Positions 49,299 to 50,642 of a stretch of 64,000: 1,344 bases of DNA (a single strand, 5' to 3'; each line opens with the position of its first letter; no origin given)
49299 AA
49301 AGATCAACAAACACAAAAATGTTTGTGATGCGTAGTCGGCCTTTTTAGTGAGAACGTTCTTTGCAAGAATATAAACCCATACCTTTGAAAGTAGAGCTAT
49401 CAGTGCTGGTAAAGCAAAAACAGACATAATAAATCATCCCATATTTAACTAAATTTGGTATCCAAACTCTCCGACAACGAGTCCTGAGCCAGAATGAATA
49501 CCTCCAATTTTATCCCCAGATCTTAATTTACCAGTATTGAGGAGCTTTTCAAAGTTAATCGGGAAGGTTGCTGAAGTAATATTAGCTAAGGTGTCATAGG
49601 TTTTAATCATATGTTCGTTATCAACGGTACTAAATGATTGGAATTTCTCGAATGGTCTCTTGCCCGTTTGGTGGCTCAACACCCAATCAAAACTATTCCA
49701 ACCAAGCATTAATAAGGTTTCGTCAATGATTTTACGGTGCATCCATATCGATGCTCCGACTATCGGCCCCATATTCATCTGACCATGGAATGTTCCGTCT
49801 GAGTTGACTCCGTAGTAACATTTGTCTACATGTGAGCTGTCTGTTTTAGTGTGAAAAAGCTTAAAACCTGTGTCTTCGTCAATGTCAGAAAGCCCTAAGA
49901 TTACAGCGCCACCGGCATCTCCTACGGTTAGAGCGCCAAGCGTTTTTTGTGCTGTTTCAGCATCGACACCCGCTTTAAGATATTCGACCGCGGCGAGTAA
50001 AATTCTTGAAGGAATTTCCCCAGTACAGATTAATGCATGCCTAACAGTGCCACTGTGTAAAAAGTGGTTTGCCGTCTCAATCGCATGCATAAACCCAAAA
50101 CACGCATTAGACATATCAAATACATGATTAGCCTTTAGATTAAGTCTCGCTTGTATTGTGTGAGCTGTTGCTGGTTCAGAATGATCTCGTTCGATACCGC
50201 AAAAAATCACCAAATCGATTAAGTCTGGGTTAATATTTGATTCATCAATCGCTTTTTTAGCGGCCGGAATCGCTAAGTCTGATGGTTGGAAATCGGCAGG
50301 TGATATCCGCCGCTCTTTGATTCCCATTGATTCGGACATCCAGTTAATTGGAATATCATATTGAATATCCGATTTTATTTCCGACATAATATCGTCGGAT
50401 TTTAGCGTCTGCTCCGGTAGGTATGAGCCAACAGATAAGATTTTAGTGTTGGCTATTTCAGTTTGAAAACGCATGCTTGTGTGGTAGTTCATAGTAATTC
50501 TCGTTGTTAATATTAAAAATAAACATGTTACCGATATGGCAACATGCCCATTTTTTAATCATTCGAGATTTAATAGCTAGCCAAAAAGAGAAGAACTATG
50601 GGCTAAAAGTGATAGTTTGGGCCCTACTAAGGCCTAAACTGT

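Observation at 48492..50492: Stand-alone KAS III-type condensing enzyme paired with a membrane-integral Fis-type HTH protein: candidate lipid-derived signal synthase/receptor module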

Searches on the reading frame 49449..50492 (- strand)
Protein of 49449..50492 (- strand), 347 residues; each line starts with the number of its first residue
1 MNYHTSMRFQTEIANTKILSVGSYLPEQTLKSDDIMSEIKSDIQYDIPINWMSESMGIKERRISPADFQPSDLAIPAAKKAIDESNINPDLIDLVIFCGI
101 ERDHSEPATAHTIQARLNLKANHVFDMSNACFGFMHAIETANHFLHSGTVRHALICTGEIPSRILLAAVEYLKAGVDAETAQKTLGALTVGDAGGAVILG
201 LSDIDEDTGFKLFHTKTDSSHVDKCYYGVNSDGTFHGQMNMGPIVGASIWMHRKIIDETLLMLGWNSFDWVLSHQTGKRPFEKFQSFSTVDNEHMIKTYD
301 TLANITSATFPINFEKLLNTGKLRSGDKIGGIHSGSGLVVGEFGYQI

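Call 3: search_protein_families(library=pfam, proteins=[window:49449-50492:-], max_evalue=0.01)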
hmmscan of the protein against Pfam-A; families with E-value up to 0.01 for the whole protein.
window:49449-50492:- (347 aa): 3 families
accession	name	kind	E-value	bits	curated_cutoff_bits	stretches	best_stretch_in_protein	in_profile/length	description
PF08545.16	ACP_syn_III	-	5.9e-13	49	24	1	125-217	1-76/80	3-Oxoacyl-[acyl-carrier-protein (ACP)] synthase III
PF08541.16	ACP_syn_III_C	-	1.5e-10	41.5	26.6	1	266-341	9-84/90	3-Oxoacyl-[acyl-carrier-protein (ACP)] synthase III C terminal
PF00108.29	Thiolase_N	-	0.0023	17.8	26.4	1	65-160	18-114/260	Thiolase, N-terminal domain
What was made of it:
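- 49449..50492 (-): OleA-like thiolase-fold condensing enzyme (annotated elsewhere as 'KAS III'), 347 aa. Codons: Glu106 50175-50177, Cys131 50100-50102, His274 49671-49673, Asn304 49581-49583. Pfam ACP_syn_III and ACP_syn_III_C (call 3).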

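Call 4: search_protein_families(library=ncbifam, proteins=[window:49449-50492:-], max_evalue=0.01)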
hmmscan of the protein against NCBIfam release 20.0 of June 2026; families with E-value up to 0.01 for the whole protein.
window:49449-50492:- (347 aa): 18 families
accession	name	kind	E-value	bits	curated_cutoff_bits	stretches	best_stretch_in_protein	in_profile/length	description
NF006720.0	PRK09258.1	equivalog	8.8e-52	176.5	285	1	14-338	4-329/338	3-oxoacyl-ACP synthase III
NF006829.0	PRK09352.1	subfamily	7e-47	160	249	1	15-341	4-315/322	beta-ketoacyl-ACP synthase 3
TIGR00747.1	fabH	subfamily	5e-41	140.8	292.1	1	15-339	2-314/322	beta-ketoacyl-ACP synthase III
NF004623.0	PRK05963.1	equivalog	1.3e-24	87.1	437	1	14-223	4-191/328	beta-ketoacyl-ACP synthase III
NF005541.0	PRK07204.1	equivalog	3.2e-24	85.9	402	1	16-341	5-323/329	beta-ketoacyl-ACP synthase III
NF005308.0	PRK06840.1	equivalog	2.6e-21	76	315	1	15-158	4-143/339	3-oxoacyl-ACP synthase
NF009519.0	PRK12880.1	equivalog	1.4e-13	50.9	436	1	11-159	3-150/353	beta-ketoacyl-ACP synthase III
NF005703.0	PRK07515.1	equivalog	6.7e-12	45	304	1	71-163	97-188/373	beta-ketoacyl-ACP synthase III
NF003274.0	PRK04262.1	equivalog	1.4e-10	40.8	244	1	16-161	3-143/347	hydroxymethylglutaryl-CoA synthase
NF005293.2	PRK06816.1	subfamily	1.6e-05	24.1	450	1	71-168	63-159/378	StlD/DarB family beta-ketosynthase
TIGR01835.1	HMG-CoA-S_prok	equivalog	4.6e-05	22.4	360.35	1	21-160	6-138/382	hydroxymethylglutaryl-CoA synthase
TIGR00748.1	HMG_CoA_syn_Arc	equivalog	6.5e-05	22.3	353.35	1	18-158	4-139/345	hydroxymethylglutaryl-CoA synthase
TIGR01930.1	AcCoA-C-Actrans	subfamily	9.7e-05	21.5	240.55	1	64-166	15-118/385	acetyl-CoA C-acyltransferase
NF053539.1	resorcinol_DarB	exception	0.0002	20.6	550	0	70-167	63-159/377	dialkylresorcinol biosynthesis protein DarB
NF006030.0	PRK08170.1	equivalog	0.00021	20.2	593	1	62-157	26-122/434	acetyl-CoA C-acetyltransferase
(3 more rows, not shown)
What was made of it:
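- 49449..50492 (-): It falls below every NCBIfam cut-off (call 4).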

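Call 6: find_homologous_proteins(query=window:49449-50492:-)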
Query window:49449-50492:- (347 aa): 560 proteins with E <= 0.001 among 3149 candidates; the best 120 are listed.
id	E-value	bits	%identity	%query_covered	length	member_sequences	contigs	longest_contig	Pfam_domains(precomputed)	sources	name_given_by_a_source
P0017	8.1e-234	793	100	100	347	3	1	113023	PF08545.17,PF08541.17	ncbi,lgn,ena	-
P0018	4.4e-200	682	84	100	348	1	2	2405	PF08545.17,PF08541.17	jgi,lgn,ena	-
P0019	5.3e-198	675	83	100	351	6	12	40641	PF08545.17,PF08541.17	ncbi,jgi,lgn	ncbi:MAG: 3-oxoacyl-(acyl-carrier-protein) synthase III [Porticoccaceae bacterium]|jgi:3-oxoacyl-(ac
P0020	1.0e-182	625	78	100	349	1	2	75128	PF08545.17,PF08541.17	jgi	-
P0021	9.1e-182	622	76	100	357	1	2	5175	PF08545.17,PF08541.17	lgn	-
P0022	4.2e-181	620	77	100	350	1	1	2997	PF08545.17,PF08541.17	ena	-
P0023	5.2e-181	619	77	100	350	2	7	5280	PF08545.17,PF08541.17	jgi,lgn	-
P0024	1.1e-180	618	76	100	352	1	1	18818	PF08545.17,PF08541.17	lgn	-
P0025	2.4e-180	617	77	100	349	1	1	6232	PF08545.17,PF08541.17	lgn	-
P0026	5.1e-180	616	79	96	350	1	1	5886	PF08545.17,PF08541.17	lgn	-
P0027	2.6e-177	607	79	95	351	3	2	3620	PF08545.17,PF08541.17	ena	-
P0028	3.3e-177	607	75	100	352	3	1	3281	PF08545.17,PF08541.17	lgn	-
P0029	8.3e-177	605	76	99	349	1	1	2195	PF08545.17,PF08541.17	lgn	-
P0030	2.0e-175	601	74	99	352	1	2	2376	PF08545.17,PF08541.17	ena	-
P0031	7.8e-163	559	69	100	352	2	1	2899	PF08545.17,PF08541.17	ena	-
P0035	8.8e-145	500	63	100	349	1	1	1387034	PF08545.17,PF08541.17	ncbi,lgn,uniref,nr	ncbi:ketoacyl-ACP synthase III [Arenicella xantha]|uniref:3-oxoacyl-[acyl-carrier-protein] synthase-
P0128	2.2e-112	394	52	97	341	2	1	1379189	PF08545.17,PF08541.17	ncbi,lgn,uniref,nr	ncbi:3-oxoacyl-ACP synthase III family protein [Arenicella xantha]|uniref:3-oxoacyl-[acyl-carrier-pr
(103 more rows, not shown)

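Call 11: find_encoding_contigs(protein=P0035, flank=6000, max_places=2)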
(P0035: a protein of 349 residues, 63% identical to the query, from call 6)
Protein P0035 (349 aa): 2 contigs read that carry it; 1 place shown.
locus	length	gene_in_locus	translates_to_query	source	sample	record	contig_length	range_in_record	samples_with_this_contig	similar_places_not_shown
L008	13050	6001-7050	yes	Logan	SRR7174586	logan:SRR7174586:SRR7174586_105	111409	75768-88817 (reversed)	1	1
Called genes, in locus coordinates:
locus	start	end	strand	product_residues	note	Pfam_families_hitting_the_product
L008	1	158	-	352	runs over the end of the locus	PF00005:ABC_tran, PF13304:AAA_21 (weak), PF08402:TOBE_2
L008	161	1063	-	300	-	PF02729:OTCace_N, PF00185:OTCace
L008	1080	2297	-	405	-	PF00202:Aminotran_3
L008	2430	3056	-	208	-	PF06181:Urate_ox_N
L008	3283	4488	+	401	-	PF00764:Arginosuc_synth, PF24167:DUF7411 (faint), PF20979:Arginosuc_syn_C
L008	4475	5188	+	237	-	PF00535:Glycos_transf_2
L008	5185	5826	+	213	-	PF09837:DUF2064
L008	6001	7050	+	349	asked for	PF08545:ACP_syn_III, PF08541:ACP_syn_III_C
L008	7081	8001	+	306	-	PF02954:HTH_8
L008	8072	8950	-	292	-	PF00106:adh_short, PF08659:KR, PF13561:adh_short_C2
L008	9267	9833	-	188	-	-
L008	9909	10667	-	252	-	PF07277:SapC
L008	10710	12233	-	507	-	PF04820:Trp_halogenase, PF13454:NAD_binding_9 (weak)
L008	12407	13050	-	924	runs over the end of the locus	PF07715:Plug, PF00593:TonB_dep_Rec_b-barrel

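Call 12: find_encoding_contigs(protein=P0128, flank=6000, max_places=2)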
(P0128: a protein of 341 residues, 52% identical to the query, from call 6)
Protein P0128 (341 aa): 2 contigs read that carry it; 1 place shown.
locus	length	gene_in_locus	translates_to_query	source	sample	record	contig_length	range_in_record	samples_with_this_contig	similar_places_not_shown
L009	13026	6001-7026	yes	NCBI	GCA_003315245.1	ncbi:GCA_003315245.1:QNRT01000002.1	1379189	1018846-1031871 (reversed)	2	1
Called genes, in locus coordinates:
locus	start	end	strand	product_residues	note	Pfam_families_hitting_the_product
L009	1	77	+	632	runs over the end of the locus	PF06480:FtsH_ext, PF06068:TIP49 (weak), PF00004:AAA, PF17862:AAA_lid_3, PF01434:Peptidase_M41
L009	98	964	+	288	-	PF00809:Pterin_bind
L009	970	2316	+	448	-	PF02878:PGM_PMM_I, PF02879:PGM_PMM_II, PF02880:PGM_PMM_III, PF00408:PGM_PMM_IV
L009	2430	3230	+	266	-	PF00121:TIM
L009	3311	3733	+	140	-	PF03840:SecG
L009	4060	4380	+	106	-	PF00111:Fer2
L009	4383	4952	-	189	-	PF00881:Nitroreductase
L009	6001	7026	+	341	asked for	PF08545:ACP_syn_III, PF08541:ACP_syn_III_C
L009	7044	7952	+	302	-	-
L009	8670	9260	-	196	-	PF12019:GspH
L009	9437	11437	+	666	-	PF00270:DEAD (faint), PF04851:ResIII, PF17757:UvrB_inter, PF27431:UvrB_3rd, PF00271:Helicase_C, PF12344:UvrB, PF02151:UVR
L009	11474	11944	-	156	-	PF04945:YHS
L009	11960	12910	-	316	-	PF00072:Response_reg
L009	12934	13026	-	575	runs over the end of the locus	PF00512:HisKA (faint), PF02518:HATPase_c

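Call 34: find_related_loci(query=A4, collection=genome_contigs, flank=5000)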
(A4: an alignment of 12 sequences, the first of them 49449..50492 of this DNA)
Query A4 (347 aa) in genome_contigs; peptide patterns used: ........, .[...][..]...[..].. (x = any residue, [..] = any of these).
92 stretches matched a pattern; 53 encode a relative of the query (tblastn E <= 1e-3); 51 distinct loci.
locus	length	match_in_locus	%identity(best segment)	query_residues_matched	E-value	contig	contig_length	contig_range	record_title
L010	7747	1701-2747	64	1-347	2e-156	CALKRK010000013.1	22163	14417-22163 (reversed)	MAG: uncultured Arenicella sp. isolate R1_Bin_METABAT__234_1 genome assembly, contig: c_000002870647, whole genome shotg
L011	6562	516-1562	65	1-347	2e-156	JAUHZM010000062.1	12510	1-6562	MAG: Gammaproteobacteria bacterium isolate 4_bin.38 NODE_3997_length_12510_cov_0.937979, whole genome shotgun sequence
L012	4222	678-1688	56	10-345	3e-130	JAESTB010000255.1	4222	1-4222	MAG: Arenicella sp. isolate NORP303 CoAssembly_1847112, whole genome shotgun sequence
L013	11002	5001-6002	55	11-345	3e-127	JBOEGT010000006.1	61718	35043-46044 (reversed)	MAG: Arenicella sp. isolate PBSAgam3 PBSA13_contig_66, whole genome shotgun sequence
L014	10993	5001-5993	57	16-345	2e-127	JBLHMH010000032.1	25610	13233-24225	MAG: Polaribacter sp. isolate 3300057242_80 Ga0535639_0001370, whole genome shotgun sequence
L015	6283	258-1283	54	4-345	4e-127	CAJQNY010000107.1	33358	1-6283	MAG: uncultured Arenicella sp. isolate 10_20180426_Bin_METABAT_68_1 genome assembly, contig: c_000009106242, whole genom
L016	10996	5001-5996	55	13-345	1e-126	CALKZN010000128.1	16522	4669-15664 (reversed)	MAG: uncultured Arenicellaceae bacterium isolate R3_Bin_Bin_161_1 genome assembly, contig: c_000000016154, whole genome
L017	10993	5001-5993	55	16-345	3e-125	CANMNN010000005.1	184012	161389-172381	uncultured Arenicella sp. isolate 2-1273.fasta genome assembly, contig: NODE_13, whole genome shotgun sequence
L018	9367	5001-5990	56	17-345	5e-125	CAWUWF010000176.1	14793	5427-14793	MAG: uncultured Arenicella sp. isolate HER19_SLT_250_bin_85_1 genome assembly, contig: HER19_SLT_250_bin_85-read_35, who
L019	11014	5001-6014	54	9-345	4e-125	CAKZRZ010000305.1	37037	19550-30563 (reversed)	MAG: uncultured Arenicella sp. isolate L1_Bin_MAXBIN__056_sub_1 genome assembly, contig: c_000000095066, whole genome sh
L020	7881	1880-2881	54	15-347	2e-124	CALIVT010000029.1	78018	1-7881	MAG: uncultured Arenicella sp. isolate R2_Bin_METABAT__76_1 genome assembly, contig: c_000000381483, whole genome shotgu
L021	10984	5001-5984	54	16-345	1e-123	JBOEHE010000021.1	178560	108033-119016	MAG: Arenicella sp. isolate PBSgam11 PBS13d_contig_595, whole genome shotgun sequence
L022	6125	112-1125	55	9-345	1e-123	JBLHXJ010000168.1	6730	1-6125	MAG: Arenicella sp. isolate 3300046534_114 Ga0491194_0031708, whole genome shotgun sequence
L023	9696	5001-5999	54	14-345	1e-122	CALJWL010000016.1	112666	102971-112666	MAG: uncultured Arenicella sp. isolate L1_Bin_METABAT__211_1 genome assembly, contig: c_000000126262, whole genome shotg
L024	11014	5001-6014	54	4-345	1e-121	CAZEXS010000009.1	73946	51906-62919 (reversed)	MAG TPA_asm: uncultured Gammaproteobacteria bacterium isolate binchicken_co366_145 genome assembly, contig: NODE_137_len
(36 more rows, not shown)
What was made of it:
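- Tried and rejected: I used the enzyme alignment A4 instead (call 34).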

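Call 38: search_solved_structures(query=window:49449-50492:-, max_evalue=1e-10)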
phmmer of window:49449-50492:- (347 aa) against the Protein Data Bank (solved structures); distinct sequences matched with E-value up to 1e-10: 48.
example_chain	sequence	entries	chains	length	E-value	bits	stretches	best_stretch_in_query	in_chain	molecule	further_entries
3il3_A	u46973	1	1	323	1.3e-29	106.6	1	14-328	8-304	3-oxoacyl-[acyl-carrier-protein] synthase 3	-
8vd9_A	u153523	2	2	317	3.8e-28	101.8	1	16-342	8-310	Beta-ketoacyl-[acyl-carrier-protein] synthase III 1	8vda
4ylt_A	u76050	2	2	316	2.5e-27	99.1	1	16-329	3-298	3-oxoacyl-[acyl-carrier-protein] synthase 3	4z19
3row_A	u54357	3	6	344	1.2e-26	96.9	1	28-338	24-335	3-oxoacyl-[ACP] synthase III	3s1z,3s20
3s21_A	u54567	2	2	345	1.2e-26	96.9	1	28-338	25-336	3-oxoacyl-[ACP] synthase III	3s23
4ryb_A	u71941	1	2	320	1.8e-26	96.3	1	16-330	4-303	3-oxoacyl-[acyl-carrier-protein] synthase 3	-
3il9_A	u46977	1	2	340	1.9e-26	96.3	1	15-329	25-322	3-oxoacyl-[acyl-carrier-protein] synthase 3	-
9ka2_A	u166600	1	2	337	2.2e-26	96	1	15-329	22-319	Beta-ketoacyl-[acyl-carrier-protein] synthase III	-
6x7r_A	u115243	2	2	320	2.7e-26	95.7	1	16-329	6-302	3-oxoacyl-[acyl-carrier-protein] synthase 3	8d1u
1hn9_A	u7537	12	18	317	2.9e-26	95.6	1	16-329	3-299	BETA-KETOACYL-ACYL CARRIER PROTEIN SYNTHASE III | 3-oxoacyl-[acyl-carrier-protein] synthase III | 3-oxoacyl-[acyl-carrier-protein] synthase 3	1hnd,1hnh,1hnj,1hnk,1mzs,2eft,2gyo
5vxf_A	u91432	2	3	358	3.4e-26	95.4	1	28-338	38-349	3-oxoacyl-[ACP] synthase III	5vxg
5vxh_A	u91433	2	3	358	3.4e-26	95.4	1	28-338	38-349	3-oxoacyl-[ACP] synthase III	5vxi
1ebl_A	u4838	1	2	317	8.6e-26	94.1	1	16-329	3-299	BETA-KETOACYL-ACP SYNTHASE III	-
5vxd_A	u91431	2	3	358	9e-26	94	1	28-338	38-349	3-oxoacyl-[ACP] synthase III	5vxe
6b2s_A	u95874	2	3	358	1.1e-25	93.7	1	28-338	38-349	3-oxoacyl-[ACP] synthase III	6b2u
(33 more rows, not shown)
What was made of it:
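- On DarB/StlD and PqsD: PqsD 3H76 scores 60 bits, against 106 for the best FabH (call 38).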

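Call 39: search_solved_structures(query=window:49449-50492:-, max_evalue=1e-26, show_alignments=5)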
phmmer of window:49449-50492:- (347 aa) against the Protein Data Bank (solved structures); distinct sequences matched with E-value up to 1e-26: 3.
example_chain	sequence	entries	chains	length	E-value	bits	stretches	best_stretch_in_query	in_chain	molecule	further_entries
3il3_A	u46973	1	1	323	1.3e-29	106.6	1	14-328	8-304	3-oxoacyl-[acyl-carrier-protein] synthase 3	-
8vd9_A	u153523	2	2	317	3.8e-28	101.8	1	16-342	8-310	Beta-ketoacyl-[acyl-carrier-protein] synthase III 1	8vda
4ylt_A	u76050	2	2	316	2.5e-27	99.1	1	16-329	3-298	3-oxoacyl-[acyl-carrier-protein] synthase 3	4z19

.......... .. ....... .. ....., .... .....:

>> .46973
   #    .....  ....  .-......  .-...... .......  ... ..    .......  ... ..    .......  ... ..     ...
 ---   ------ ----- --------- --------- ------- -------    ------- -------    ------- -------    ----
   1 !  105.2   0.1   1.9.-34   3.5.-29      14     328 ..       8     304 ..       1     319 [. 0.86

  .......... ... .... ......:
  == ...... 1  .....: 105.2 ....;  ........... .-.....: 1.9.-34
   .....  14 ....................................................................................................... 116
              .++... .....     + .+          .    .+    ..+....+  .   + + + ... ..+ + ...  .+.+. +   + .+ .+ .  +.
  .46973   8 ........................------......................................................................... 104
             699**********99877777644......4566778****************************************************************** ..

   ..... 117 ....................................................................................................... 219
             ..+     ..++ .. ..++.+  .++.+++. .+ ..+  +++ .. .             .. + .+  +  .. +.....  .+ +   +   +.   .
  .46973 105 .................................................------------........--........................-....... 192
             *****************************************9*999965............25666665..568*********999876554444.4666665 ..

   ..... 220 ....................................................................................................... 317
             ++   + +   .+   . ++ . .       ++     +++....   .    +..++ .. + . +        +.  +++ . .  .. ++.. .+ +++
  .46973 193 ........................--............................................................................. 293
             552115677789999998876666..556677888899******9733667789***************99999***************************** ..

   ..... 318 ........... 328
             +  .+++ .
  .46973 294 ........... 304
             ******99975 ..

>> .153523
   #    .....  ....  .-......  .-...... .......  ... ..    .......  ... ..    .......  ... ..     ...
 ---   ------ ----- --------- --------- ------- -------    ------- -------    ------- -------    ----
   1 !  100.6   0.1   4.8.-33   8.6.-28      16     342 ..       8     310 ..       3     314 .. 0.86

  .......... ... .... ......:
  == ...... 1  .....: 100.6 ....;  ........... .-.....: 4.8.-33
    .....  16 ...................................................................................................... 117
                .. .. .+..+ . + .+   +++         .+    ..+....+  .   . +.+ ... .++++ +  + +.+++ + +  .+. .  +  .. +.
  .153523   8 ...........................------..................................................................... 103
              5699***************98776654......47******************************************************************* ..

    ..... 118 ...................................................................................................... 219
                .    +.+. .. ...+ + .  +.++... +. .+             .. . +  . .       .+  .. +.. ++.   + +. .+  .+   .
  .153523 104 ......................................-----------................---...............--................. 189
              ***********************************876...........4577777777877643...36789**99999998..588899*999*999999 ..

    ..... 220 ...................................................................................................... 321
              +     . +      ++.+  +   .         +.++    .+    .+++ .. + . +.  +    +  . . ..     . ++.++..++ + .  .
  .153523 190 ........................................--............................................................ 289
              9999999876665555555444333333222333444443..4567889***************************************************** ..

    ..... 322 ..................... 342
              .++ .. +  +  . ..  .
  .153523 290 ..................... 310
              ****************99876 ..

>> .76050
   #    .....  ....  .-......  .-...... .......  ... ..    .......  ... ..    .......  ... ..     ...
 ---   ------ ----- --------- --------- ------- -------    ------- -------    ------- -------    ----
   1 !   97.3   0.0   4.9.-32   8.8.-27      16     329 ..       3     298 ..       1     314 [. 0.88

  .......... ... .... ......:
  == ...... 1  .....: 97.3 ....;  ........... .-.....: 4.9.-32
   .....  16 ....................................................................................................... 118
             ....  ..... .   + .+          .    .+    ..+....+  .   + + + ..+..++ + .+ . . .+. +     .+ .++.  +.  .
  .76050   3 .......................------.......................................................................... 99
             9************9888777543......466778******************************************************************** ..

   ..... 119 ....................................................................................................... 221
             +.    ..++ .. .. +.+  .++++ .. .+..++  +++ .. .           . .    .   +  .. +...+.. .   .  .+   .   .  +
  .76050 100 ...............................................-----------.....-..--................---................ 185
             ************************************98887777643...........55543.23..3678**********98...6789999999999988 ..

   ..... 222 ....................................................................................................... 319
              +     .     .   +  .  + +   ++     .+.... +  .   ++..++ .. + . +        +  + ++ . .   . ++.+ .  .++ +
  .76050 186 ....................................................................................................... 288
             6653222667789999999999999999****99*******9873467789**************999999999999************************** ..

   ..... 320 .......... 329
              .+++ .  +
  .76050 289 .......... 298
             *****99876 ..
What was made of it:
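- On FabH (housekeeping beta-ketoacyl-ACP synthase III): Glu106 aligns to Tyr in H. influenzae FabH (call 39).
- FabHs carry Tyr/Phe at that position (call 39).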
